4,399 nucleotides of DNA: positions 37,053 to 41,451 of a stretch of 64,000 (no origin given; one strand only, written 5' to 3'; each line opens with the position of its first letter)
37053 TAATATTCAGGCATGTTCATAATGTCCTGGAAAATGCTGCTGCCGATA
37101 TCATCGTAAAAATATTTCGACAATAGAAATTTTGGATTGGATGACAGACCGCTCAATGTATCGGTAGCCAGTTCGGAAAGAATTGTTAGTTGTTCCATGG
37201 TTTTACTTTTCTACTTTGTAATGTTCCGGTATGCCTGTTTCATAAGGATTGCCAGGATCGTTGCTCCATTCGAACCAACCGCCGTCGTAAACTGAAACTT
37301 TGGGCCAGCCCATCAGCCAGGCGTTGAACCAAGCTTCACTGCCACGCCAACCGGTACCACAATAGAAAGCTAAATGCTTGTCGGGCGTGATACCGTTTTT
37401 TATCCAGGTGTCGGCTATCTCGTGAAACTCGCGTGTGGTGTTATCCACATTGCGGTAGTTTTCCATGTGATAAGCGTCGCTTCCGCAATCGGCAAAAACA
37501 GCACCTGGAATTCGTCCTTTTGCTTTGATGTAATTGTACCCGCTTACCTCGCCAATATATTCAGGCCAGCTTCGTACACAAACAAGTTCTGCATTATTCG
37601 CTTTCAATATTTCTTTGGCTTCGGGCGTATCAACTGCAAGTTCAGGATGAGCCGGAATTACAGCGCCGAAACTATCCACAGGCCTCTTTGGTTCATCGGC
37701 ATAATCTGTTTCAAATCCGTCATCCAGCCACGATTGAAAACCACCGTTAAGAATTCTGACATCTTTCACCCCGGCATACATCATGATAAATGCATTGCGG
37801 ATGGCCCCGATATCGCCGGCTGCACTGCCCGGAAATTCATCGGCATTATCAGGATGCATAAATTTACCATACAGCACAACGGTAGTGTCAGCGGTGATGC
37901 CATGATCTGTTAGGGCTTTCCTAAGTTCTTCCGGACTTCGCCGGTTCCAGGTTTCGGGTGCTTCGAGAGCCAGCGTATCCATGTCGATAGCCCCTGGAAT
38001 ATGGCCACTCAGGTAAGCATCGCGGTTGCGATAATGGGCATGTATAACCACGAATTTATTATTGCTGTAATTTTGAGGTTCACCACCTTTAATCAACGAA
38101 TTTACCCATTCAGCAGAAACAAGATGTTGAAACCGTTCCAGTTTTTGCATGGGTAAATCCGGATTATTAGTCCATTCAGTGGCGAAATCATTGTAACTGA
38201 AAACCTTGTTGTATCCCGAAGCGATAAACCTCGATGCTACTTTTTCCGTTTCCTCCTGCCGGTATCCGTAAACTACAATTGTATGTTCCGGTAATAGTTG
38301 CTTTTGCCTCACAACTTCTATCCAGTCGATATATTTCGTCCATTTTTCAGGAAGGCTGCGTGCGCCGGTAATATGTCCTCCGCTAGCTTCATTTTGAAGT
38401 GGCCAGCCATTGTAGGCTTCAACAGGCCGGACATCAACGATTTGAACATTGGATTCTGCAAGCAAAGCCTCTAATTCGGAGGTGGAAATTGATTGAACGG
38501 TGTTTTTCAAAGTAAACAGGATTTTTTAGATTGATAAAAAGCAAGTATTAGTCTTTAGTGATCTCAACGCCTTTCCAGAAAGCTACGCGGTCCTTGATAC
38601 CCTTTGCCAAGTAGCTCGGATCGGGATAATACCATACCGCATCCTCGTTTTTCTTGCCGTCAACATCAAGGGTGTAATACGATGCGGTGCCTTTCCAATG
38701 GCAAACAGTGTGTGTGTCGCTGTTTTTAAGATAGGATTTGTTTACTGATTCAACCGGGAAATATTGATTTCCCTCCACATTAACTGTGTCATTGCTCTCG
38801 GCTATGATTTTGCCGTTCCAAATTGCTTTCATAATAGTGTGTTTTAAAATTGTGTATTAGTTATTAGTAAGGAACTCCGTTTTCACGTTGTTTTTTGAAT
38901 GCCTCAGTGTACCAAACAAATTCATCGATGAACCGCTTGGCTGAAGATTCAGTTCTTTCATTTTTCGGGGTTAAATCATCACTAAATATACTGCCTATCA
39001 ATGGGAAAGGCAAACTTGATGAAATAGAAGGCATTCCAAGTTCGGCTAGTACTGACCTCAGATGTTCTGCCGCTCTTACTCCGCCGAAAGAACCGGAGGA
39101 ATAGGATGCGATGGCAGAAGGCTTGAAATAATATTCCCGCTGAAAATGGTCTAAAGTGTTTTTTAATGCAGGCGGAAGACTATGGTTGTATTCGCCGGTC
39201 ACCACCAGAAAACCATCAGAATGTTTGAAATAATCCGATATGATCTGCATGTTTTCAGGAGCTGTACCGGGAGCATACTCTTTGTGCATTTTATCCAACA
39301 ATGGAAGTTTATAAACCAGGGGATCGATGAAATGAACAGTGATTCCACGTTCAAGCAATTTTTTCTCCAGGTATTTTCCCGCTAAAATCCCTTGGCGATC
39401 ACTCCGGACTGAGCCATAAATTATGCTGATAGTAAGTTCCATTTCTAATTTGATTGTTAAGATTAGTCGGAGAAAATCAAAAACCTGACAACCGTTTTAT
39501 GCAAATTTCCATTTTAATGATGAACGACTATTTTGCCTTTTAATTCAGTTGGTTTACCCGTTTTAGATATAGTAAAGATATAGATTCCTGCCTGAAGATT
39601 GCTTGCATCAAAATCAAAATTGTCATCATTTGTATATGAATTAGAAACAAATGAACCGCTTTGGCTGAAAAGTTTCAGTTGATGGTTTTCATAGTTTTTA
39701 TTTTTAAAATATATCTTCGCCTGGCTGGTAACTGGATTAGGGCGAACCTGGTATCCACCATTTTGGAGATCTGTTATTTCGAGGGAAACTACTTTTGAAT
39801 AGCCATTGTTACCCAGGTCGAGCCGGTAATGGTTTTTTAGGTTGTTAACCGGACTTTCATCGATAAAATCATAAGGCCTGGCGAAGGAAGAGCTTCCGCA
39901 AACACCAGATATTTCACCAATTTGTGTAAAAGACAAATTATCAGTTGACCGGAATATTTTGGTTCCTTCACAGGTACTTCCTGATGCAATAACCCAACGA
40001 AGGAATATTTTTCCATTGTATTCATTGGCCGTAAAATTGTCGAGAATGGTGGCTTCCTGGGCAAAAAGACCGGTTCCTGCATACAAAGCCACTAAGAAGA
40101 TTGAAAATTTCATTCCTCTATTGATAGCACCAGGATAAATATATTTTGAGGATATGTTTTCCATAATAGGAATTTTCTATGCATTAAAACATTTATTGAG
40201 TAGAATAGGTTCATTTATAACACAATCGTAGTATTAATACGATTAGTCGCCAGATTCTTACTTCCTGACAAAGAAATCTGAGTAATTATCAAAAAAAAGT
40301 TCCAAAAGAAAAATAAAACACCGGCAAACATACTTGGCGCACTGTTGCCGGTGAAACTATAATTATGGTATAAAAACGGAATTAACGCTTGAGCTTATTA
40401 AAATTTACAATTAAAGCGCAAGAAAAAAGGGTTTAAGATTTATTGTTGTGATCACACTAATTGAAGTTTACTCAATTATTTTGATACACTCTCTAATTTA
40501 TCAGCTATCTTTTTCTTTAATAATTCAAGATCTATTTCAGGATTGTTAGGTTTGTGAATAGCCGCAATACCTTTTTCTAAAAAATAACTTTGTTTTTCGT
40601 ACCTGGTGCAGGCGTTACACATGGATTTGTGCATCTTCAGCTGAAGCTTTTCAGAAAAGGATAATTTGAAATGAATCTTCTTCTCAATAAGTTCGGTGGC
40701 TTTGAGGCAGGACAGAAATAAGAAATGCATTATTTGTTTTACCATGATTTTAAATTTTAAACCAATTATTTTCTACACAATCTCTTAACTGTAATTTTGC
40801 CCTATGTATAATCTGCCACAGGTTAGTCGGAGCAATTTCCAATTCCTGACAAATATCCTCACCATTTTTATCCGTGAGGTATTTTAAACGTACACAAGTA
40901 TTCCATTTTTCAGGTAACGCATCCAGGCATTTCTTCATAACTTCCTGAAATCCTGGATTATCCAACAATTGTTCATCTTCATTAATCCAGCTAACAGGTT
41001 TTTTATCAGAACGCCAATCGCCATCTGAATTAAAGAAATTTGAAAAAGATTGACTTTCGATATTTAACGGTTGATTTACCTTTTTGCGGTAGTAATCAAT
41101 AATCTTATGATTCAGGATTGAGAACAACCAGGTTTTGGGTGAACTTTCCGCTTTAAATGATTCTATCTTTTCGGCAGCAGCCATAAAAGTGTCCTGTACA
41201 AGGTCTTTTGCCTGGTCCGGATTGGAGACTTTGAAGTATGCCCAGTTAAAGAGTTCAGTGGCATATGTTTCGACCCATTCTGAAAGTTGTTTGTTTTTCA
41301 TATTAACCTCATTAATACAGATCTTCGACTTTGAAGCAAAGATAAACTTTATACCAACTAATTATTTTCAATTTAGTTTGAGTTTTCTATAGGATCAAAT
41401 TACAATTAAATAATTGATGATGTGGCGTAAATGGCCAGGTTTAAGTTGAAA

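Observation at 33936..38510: Anaerobic-type ergothioneine synthesis (EanB-EanA) in one operon with an EgtUV-like ABC transporter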

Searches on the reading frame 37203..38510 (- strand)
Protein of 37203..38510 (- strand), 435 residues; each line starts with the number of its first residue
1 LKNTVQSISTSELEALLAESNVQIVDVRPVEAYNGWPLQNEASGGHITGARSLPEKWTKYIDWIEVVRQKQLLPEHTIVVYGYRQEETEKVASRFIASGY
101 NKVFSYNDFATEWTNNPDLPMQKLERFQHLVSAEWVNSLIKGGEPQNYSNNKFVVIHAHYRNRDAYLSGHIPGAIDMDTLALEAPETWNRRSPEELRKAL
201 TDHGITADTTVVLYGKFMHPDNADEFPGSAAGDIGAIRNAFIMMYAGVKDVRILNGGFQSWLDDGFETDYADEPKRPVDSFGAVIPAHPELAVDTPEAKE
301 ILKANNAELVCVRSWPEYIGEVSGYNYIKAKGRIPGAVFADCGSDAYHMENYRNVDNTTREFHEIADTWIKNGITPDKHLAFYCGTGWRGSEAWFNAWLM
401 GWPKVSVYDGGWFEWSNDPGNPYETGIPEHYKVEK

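Call 3: search_protein_families(library=pfam, proteins=[window:37203-38510:-], max_evalue=0.001)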
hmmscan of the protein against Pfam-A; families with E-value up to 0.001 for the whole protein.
window:37203-38510:- (435 aa): 1 family
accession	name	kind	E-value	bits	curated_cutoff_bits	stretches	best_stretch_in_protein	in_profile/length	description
PF00581.25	Rhodanese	-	1.3e-42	144.8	22.2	3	296-417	3-101/102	Rhodanese-like domain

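Call 4: search_protein_families(library=ncbifam, proteins=[window:37203-38510:-], max_evalue=0.001)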
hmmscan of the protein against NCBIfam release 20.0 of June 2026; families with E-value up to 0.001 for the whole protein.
window:37203-38510:- (435 aa): 6 families
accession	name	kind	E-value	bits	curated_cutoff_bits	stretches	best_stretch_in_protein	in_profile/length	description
NF008557.0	PRK11493.1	equivalog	2.5e-16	59.6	250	1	129-417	5-271/281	3-mercaptopyruvate sulfurtransferase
NF041203.1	rhodanese_LYCAU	equivalog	5.4e-14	51.9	115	1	3-116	18-119/126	rhodanese-related (seleno)protein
NF006444.0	PRK08762.1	equivalog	7.9e-07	28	449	0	2-116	11-110/387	molybdopterin-synthase adenylyltransferase MoeB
NF045521.1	rhoda_near_glyco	subfamily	4.3e-06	26.6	145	0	348-418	47-111/144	rhodanese homology domain-containing protein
NF040901.1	SeO3_TeO2_ExtH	equivalog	1.9e-05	23.9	200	0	130-265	45-178/430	selenite/tellurite reduction operon rhodanese-like protein ExtH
NF001195.0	PRK00162.1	equivalog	0.0005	20.3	102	0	5-113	4-96/108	thiosulfate sulfurtransferase GlpE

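Call 5: search_solved_structures(query=window:37203-38510:-, show_alignments=2)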
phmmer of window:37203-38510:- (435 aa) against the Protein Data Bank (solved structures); distinct sequences matched with E-value up to 0.001: 29.
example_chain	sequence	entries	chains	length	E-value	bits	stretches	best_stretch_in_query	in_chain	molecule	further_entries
6ktv_A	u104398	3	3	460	1.2e-207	693.5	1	7-429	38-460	Sulfurtransferase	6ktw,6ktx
6kw0_A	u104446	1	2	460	3.5e-207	692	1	7-429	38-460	Sulfurtransferase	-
6kvz_A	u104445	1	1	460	5.8e-207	691.3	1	7-429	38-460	Sulfurtransferase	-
6kvy_A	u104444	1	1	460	6.1e-207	691.2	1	7-429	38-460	Sulfurtransferase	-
6h98_A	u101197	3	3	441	8.6e-207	690.7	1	7-429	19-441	Sulfurtransferase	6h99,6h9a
6ku1_A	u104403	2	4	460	1.9e-206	689.6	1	7-429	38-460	Sulfurtransferase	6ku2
6ktz_A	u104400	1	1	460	4.2e-206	688.4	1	7-429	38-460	Sulfurtransferase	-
6kvw_A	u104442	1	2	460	7.7e-205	684.3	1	7-429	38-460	Sulfurtransferase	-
2wlr_A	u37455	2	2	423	2e-86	293.9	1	17-427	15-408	PUTATIVE THIOSULFATE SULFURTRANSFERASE YNJE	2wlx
3ipo_A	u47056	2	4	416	3.2e-86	293.2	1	17-426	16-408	Putative thiosulfate sulfurtransferase ynjE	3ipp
1uar_A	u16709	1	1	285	3.1e-22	82.3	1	166-426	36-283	Rhodanese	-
3hwi_A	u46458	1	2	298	8.9e-17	64.3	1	130-426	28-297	Thiosulfate sulfurtransferase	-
3aax_A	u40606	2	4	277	8.9e-17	64.3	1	152-426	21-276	Putative thiosulfate sulfurtransferase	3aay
3p3a_A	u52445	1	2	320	3.9e-16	62.2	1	130-424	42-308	Thiosulfate sulfurtransferase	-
3hzu_A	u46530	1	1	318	2.1e-14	56.5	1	166-422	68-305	Thiosulfate sulfurtransferase sseA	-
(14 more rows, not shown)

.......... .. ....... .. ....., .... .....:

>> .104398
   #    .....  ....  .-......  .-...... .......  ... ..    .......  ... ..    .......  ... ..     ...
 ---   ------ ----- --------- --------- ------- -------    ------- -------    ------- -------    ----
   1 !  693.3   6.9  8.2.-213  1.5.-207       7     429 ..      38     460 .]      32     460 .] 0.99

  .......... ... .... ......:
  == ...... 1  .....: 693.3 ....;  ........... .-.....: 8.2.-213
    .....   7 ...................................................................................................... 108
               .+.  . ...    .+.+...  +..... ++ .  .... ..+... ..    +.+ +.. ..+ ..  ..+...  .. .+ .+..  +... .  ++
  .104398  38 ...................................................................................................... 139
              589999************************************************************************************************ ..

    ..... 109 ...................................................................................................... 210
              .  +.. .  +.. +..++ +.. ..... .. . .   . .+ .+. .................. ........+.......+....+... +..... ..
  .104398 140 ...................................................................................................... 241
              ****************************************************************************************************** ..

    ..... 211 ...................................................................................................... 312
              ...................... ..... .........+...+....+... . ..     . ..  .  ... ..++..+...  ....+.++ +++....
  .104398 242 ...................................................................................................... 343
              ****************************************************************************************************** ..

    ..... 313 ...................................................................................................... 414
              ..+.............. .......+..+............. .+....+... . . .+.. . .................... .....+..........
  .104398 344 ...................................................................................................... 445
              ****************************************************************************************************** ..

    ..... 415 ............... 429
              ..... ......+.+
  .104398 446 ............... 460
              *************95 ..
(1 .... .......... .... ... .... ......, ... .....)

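Call 27: find_related_loci(query=window:37203-38510:-, collection=genome_contigs, flank=10000)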
Query window:37203-38510:- (435 aa) in genome_contigs; peptide patterns used: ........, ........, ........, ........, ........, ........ (x = any residue, [..] = any of these).
600 stretches matched a pattern (row limit reached: there are more); 589 encode a relative of the query (tblastn E <= 1e-3); the best 80 are kept; 80 distinct loci.
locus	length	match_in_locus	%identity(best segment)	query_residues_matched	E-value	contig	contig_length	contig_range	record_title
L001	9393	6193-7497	82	1-435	0e+0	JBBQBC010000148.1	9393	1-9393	MAG: Bacteroidales bacterium isolate Co_metawrap_1396 Cmw_1396_k141_19640284_length_9393_cov_8.1169, whole genome shotgu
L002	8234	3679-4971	77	1-431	0e+0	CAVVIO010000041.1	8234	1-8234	MAG: uncultured Bacteroidales bacterium isolate MFD02923.bin.2.58 genome assembly, contig: contig_35304, whole genome sh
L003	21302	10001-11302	76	1-434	0e+0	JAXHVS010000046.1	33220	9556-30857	MAG: Bacteroidota bacterium isolate MAG83_tar_biofilm MAG83_46, whole genome shotgun sequence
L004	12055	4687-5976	76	1-430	0e+0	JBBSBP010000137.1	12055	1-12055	MAG: Bacteroidales bacterium isolate La6_metabat2.157 La6_metabat2.157_K_2611106_L_12055_cov_18.1627, whole genome shotg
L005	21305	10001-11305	73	1-435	0e+0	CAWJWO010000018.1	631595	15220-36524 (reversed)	MAG: uncultured Bacteroidetes bacterium isolate MFD01231.bin.1.99 genome assembly, contig: contig_9328, whole genome sho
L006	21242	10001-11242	78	20-433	0e+0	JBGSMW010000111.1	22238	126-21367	MAG: Draconibacterium sp. isolate JTS-AC24 k141_4249345, whole genome shotgun sequence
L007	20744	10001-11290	76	1-430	0e+0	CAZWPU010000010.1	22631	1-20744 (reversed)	MAG TPA_asm: uncultured Bacteroidales bacterium isolate binchicken_co218_290 genome assembly, contig: NODE_2021_length_2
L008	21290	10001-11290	75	5-434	0e+0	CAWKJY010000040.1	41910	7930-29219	MAG: uncultured Prolixibacteraceae bacterium isolate MFD05684.bin.1.429 genome assembly, contig: contig_83747, whole gen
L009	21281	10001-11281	76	9-435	0e+0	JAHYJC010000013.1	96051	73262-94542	MAG: Lentimicrobium sp. isolate KA12 NODE_113_length_96051_cov_13.006828, whole genome shotgun sequence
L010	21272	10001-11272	76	9-432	0e+0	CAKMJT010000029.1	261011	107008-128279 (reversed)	uncultured Proteiniphilum sp. isolate OKU4 genome assembly, contig: MEGAHIT_co_assembly_000000001838, whole genome shotg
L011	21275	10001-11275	76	5-429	0e+0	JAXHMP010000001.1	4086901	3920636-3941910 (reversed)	MAG: Bacteroidota bacterium isolate Salar_de_Ascotan_soil_MAG_ASO55 contig_531_polypolish, whole genome shotgun sequence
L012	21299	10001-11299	74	1-433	0e+0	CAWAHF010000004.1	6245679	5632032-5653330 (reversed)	MAG: uncultured Bacteroidales bacterium isolate MFD02416.bin.1.317 genome assembly, contig: contig_49773, whole genome s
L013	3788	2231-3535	74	1-435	0e+0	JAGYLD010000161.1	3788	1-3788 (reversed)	MAG: Bacteroidales bacterium isolate M50B84 161, whole genome shotgun sequence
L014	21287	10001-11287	74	1-429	0e+0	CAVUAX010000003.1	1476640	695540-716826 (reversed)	MAG: uncultured Bacteroidales bacterium isolate MFD05684.bin.2.65 genome assembly, contig: contig_41804, whole genome sh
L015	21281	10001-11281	76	8-434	0e+0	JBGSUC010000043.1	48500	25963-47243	MAG: Prolixibacteraceae bacterium isolate JTS-AC423 k141_2852186, whole genome shotgun sequence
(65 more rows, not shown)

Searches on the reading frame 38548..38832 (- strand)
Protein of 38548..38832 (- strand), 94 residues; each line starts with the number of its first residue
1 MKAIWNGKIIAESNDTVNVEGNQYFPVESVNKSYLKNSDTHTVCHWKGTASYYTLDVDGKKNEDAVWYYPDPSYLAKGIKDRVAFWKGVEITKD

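Call 3: search_protein_families(library=pfam, proteins=[window:38548-38832:-], max_evalue=0.001)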
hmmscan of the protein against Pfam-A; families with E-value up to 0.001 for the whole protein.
window:38548-38832:- (94 aa): 2 families
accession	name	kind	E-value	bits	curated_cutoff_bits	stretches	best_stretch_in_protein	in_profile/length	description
PF04248.19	NTP_transf_9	-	6.8e-32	109.6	22.1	1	1-87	1-92/93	Domain of unknown function (DUF427)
PF24242.1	DUF7449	-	0.0007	20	27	0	14-62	19-71/89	Domain of unknown function (DUF7449)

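Call 4: search_protein_families(library=ncbifam, proteins=[window:38548-38832:-], max_evalue=0.001)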
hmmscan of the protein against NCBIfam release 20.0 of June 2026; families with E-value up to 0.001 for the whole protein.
window:38548-38832:- (94 aa): 0 families

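Call 64: search_solved_structures(query=window:38548-38832:-, max_evalue=0.01, show_alignments=1)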
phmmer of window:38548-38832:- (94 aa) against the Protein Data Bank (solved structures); distinct sequences matched with E-value up to 0.01: 1.
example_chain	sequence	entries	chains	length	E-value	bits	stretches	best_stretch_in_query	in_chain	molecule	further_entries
3djm_A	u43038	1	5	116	0.00011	25.5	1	23-85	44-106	Uncharacterized Protein DUF427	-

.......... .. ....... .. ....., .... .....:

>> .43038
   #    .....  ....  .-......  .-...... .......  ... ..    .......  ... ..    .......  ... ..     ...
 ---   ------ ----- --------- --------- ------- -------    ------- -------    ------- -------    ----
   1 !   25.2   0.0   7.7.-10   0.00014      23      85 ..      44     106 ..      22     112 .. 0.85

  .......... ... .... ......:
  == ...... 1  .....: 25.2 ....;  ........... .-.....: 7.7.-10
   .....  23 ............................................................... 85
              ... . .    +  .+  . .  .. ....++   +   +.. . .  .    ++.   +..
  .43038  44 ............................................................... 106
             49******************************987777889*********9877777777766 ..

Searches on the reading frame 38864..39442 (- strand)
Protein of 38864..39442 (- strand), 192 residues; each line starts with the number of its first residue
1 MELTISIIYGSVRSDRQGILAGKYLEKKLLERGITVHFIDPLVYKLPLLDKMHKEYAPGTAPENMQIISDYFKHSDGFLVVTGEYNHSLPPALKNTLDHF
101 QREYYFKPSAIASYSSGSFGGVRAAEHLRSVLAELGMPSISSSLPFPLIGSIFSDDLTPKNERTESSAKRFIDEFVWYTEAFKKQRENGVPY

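Call 3: search_protein_families(library=pfam, proteins=[window:38864-39442:-], max_evalue=0.001)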
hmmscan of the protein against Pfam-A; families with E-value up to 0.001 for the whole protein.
window:38864-39442:- (192 aa): 2 families
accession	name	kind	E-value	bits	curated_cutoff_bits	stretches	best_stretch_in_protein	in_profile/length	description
PF03358.20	FMN_red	-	2.1e-29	102.5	24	1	4-142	2-142/152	NADPH-dependent FMN reductase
PF02525.22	Flavodoxin_2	-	0.00049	20.3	27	0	5-108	3-112/198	Flavodoxin-like fold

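Call 4: search_protein_families(library=ncbifam, proteins=[window:38864-39442:-], max_evalue=0.001)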
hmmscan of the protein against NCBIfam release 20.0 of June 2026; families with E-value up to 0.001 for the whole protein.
window:38864-39442:- (192 aa): 0 families

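Call 65: search_solved_structures(query=window:38864-39442:-, max_evalue=0.001)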
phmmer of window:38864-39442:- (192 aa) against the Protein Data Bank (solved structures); distinct sequences matched with E-value up to 0.001: 14.
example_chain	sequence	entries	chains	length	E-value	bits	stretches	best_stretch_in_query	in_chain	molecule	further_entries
3u7r_A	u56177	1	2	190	1e-11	48.3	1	3-180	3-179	NADPH-dependent FMN reductase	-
3svl_A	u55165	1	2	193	2.8e-10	43.5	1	8-137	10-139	protein yieF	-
1rtt_A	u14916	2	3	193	4.2e-08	36.5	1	30-139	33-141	conserved hypothetical protein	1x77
4hs4_A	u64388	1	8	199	1e-07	35.2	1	69-152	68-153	Chromate reductase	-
1t0i_A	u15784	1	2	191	1.9e-07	34.3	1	69-159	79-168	YLR011wp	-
3s2y_A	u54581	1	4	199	2e-07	34.3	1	69-152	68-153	Chromate reductase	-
4h6p_A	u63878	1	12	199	6.3e-07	32.6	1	69-152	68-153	Chromate reductase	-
3gfq_A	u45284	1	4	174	1.2e-06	31.8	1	68-178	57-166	FMN-dependent NADPH-azoreductase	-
7f76_A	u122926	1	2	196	1.5e-06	31.4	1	7-131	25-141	FMN-dependent NADPH-quinone reductase (azoR)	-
1nni_1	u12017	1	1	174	3e-06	30.4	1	68-178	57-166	hypothetical protein yhda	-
3gfr_A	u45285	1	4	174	3e-06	30.4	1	68-178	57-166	FMN-dependent NADPH-azoreductase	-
2gsw_A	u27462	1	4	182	3.2e-06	30.3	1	68-178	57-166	yhdA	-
3gfs_A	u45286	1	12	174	3.2e-06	30.3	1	68-178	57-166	FMN-dependent NADPH-azoreductase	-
7bx9_A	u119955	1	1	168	4e-06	30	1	4-135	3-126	Azoreductase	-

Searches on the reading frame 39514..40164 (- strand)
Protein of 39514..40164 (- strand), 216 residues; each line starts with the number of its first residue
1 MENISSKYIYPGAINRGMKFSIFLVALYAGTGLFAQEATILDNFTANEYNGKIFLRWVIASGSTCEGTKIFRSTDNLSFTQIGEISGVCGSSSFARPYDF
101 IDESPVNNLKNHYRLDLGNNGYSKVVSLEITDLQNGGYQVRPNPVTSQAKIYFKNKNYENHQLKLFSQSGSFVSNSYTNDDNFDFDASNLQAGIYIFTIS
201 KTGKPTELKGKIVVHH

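Call 40: search_protein_families(library=pfam, proteins=[window:39514-40164:-], max_evalue=0.01)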
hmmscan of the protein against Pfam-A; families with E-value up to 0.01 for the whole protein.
window:39514-40164:- (216 aa): 2 families
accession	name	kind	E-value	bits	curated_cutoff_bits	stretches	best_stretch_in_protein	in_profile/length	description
PF18962.6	Por_Secre_tail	-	1.1e-09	38.9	27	1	142-207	3-70/75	Secretion system C-terminal sorting domain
PF13585.12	CHU_C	-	0.001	19.6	27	1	155-210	23-82/86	CHU_C Type IX secretion signal domain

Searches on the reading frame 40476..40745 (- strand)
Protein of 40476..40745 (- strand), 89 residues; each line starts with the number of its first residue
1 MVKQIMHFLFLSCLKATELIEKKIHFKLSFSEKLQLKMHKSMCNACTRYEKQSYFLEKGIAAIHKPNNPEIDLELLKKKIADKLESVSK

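Call 40: search_protein_families(library=pfam, proteins=[window:40476-40745:-], max_evalue=0.01)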
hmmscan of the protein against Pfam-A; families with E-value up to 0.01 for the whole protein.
window:40476-40745:- (89 aa): 0 families

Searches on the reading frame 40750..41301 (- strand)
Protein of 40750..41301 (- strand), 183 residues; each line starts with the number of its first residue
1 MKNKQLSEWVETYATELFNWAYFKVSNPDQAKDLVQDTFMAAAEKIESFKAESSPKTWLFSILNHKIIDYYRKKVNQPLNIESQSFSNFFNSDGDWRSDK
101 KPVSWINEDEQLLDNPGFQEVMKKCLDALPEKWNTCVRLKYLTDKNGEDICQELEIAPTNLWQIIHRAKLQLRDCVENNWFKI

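Call 40: search_protein_families(library=pfam, proteins=[window:40750-41301:-], max_evalue=0.01)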
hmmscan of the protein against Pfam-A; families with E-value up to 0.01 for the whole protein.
window:40750-41301:- (183 aa): 3 families
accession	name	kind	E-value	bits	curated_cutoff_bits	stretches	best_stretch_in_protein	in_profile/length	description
PF04542.20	Sigma70_r2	-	2.3e-16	59.8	24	1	10-74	2-68/71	Sigma-70 region 2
PF08281.18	Sigma70_r4_2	-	4.1e-06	26.8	25.7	1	122-172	4-54/54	Sigma-70, region 4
PF22029.2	PhyR_sigma2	-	4e-05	24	27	1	28-63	19-54/55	Sigma2 domain of PhyR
